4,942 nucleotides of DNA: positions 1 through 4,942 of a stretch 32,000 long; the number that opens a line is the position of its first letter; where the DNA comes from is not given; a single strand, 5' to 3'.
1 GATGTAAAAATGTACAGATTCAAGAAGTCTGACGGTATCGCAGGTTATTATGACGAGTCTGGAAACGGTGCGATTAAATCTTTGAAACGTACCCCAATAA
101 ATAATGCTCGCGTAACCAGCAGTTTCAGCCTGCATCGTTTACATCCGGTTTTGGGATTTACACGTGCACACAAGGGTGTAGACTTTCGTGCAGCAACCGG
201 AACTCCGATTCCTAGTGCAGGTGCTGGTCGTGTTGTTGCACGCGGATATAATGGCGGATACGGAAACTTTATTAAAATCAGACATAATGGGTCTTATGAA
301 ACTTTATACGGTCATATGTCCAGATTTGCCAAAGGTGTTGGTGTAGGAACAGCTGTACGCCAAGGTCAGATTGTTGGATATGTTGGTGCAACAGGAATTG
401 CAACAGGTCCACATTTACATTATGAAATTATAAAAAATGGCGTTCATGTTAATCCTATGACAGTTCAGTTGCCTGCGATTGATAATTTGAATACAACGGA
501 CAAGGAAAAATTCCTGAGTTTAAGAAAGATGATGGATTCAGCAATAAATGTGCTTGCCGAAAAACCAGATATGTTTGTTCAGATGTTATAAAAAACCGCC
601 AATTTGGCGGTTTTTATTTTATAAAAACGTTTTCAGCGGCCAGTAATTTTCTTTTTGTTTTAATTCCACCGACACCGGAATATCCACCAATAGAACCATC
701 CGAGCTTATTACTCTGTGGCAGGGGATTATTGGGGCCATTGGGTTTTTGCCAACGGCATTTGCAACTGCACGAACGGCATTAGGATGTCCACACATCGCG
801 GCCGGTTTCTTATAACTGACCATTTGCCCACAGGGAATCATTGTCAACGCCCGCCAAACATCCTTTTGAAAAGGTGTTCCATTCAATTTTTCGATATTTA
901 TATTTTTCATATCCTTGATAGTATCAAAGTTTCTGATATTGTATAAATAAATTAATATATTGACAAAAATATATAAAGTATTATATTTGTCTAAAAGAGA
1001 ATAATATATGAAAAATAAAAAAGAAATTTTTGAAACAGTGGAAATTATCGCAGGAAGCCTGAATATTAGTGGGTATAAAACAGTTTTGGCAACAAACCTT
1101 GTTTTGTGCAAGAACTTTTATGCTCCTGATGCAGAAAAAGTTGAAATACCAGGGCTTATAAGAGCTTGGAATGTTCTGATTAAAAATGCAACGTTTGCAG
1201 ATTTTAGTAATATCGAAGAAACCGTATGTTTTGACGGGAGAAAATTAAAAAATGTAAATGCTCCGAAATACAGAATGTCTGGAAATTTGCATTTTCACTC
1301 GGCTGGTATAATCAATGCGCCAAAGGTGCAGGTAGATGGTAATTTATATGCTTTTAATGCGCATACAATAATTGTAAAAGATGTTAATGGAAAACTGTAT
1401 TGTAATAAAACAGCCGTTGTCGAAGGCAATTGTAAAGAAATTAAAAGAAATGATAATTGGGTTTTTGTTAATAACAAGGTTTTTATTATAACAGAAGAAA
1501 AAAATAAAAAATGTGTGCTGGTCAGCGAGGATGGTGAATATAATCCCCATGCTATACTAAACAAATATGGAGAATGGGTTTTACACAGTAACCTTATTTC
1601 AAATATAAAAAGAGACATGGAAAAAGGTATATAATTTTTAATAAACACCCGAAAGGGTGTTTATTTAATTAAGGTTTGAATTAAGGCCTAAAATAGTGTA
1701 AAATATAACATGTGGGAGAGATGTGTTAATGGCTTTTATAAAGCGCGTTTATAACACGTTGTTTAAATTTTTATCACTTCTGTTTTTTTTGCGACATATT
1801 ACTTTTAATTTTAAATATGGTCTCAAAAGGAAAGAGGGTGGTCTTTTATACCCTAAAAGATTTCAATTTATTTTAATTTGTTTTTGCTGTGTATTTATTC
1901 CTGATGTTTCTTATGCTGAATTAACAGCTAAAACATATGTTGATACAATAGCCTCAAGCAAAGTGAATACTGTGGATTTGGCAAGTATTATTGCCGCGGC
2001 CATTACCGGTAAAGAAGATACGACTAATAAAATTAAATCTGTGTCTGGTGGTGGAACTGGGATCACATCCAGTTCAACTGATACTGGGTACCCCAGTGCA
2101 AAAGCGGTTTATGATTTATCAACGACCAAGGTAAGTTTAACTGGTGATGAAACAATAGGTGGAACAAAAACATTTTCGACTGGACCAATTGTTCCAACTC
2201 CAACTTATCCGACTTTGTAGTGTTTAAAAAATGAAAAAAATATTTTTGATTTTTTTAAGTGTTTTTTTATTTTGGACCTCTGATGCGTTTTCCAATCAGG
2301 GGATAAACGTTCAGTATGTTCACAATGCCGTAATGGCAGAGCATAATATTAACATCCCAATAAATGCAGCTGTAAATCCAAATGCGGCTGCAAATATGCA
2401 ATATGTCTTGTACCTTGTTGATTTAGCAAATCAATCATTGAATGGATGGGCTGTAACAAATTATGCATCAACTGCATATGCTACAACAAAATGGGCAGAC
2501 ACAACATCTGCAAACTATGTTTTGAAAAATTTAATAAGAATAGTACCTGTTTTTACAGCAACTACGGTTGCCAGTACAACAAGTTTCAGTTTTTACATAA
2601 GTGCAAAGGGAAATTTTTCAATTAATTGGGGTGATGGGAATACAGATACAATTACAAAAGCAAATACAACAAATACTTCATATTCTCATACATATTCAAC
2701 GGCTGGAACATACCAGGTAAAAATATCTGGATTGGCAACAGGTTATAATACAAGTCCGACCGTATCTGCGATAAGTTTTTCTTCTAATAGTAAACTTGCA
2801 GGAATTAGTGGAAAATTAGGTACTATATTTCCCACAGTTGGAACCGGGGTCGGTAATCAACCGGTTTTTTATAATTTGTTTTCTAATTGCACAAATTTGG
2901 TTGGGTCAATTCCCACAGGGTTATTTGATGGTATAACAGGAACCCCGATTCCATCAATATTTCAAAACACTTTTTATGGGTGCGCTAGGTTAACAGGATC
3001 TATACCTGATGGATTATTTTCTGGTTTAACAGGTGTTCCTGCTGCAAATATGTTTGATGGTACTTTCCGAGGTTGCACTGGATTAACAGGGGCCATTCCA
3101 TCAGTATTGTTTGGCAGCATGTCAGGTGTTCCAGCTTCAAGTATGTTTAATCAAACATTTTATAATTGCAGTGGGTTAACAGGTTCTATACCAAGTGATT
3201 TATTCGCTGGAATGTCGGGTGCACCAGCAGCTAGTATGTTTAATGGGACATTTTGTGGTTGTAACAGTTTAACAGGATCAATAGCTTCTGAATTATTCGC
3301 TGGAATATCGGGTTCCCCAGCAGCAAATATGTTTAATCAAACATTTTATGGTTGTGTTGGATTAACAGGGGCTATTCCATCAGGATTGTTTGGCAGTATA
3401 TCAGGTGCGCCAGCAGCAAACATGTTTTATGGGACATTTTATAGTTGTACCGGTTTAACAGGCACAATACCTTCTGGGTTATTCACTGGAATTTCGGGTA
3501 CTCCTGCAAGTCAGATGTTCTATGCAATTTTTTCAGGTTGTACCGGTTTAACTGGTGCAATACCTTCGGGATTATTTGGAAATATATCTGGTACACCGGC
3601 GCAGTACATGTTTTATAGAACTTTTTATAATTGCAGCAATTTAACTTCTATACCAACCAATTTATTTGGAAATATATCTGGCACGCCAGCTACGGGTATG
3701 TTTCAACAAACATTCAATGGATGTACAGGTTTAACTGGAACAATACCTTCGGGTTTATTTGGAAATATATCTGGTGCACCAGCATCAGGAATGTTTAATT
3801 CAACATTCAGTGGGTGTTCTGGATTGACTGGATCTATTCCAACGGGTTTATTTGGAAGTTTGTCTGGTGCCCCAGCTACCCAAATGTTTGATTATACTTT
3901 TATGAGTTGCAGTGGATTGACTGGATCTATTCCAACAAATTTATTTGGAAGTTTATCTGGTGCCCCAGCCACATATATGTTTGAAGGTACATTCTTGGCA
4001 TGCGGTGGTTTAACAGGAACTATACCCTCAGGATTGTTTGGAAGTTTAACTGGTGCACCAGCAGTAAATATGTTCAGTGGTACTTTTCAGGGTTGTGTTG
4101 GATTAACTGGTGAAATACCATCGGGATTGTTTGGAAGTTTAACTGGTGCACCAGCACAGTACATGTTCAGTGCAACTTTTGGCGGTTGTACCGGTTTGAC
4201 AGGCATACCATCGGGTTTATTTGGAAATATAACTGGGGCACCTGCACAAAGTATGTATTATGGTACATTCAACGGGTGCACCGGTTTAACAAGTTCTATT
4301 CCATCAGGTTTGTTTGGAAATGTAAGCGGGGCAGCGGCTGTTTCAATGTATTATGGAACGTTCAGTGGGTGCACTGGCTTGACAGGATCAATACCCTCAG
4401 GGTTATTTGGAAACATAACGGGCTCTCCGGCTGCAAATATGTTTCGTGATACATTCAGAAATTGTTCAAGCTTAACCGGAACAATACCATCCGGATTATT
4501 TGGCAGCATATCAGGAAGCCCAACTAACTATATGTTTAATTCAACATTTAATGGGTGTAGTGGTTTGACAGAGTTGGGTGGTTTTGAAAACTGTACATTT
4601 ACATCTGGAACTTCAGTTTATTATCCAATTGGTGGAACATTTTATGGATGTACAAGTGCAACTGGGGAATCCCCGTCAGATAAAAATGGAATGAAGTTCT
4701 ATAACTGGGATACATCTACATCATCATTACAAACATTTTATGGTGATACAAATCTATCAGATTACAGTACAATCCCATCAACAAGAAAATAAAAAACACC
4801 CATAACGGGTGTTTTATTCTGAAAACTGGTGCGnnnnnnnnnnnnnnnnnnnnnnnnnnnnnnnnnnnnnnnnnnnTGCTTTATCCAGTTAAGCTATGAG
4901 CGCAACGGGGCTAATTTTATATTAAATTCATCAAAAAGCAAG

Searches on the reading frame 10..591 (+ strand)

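Call 19: search_protein_families(library=pfam, proteins=[window:10-591:+], max_evalue=0.001)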
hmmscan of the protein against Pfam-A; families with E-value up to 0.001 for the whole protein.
window:10-591:+ (193 aa): 1 family
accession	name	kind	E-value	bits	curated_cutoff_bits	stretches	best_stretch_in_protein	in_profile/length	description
PF01551.29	Peptidase_M23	-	1.1e-32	112.5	28.7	1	53-149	2-96/96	Peptidase family M23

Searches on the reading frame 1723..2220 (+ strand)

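Call 19: search_protein_families(library=pfam, proteins=[window:1723-2220:+], max_evalue=0.001)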
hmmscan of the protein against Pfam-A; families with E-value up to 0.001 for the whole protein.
window:1723-2220:+ (165 aa): 1 family
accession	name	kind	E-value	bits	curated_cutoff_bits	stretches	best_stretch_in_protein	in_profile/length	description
PF18338.7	BppL_N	-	0.00034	20.5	25.8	1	140-154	9-23/25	Lower baseplate protein N-terminal domain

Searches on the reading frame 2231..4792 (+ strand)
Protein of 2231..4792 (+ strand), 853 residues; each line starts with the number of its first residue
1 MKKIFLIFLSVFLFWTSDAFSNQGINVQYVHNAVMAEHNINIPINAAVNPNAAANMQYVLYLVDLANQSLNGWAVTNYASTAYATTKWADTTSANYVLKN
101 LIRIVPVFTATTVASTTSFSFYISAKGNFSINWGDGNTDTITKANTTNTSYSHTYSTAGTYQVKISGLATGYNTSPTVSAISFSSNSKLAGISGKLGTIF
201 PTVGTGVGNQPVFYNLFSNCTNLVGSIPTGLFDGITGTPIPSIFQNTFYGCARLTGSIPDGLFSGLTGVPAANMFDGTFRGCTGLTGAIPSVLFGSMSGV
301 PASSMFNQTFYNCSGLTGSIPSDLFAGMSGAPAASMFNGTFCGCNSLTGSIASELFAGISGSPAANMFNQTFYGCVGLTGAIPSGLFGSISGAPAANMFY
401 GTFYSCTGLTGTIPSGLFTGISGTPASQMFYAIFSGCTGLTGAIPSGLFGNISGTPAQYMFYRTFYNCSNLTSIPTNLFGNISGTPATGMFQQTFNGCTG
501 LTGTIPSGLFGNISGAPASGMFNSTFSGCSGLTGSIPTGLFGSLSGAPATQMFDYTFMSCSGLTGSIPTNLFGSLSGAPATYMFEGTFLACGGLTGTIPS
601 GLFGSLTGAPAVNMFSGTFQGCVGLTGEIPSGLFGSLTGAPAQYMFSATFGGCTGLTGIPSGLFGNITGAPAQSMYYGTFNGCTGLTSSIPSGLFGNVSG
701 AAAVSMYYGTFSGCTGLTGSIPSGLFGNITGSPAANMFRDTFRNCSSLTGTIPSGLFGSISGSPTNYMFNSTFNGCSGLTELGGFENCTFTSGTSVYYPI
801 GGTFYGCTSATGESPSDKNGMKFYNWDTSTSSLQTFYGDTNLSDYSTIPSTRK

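Call 19: search_protein_families(library=pfam, proteins=[window:2231-4792:+], max_evalue=0.001)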
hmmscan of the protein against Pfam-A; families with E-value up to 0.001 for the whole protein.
window:2231-4792:+ (853 aa): 0 families

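Call 66: search_protein_families(library=ncbifam, proteins=[window:2231-4792:+], max_evalue=0.00001)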
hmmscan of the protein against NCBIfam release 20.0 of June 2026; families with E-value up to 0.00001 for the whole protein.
window:2231-4792:+ (853 aa): 1 family
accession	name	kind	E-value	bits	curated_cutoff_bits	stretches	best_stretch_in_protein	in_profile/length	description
NF058578.1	CPR_pilus_PamR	equivalog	1.9e-07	30.2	300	1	129-166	183-221/297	pilus system RbmA-like protein PamR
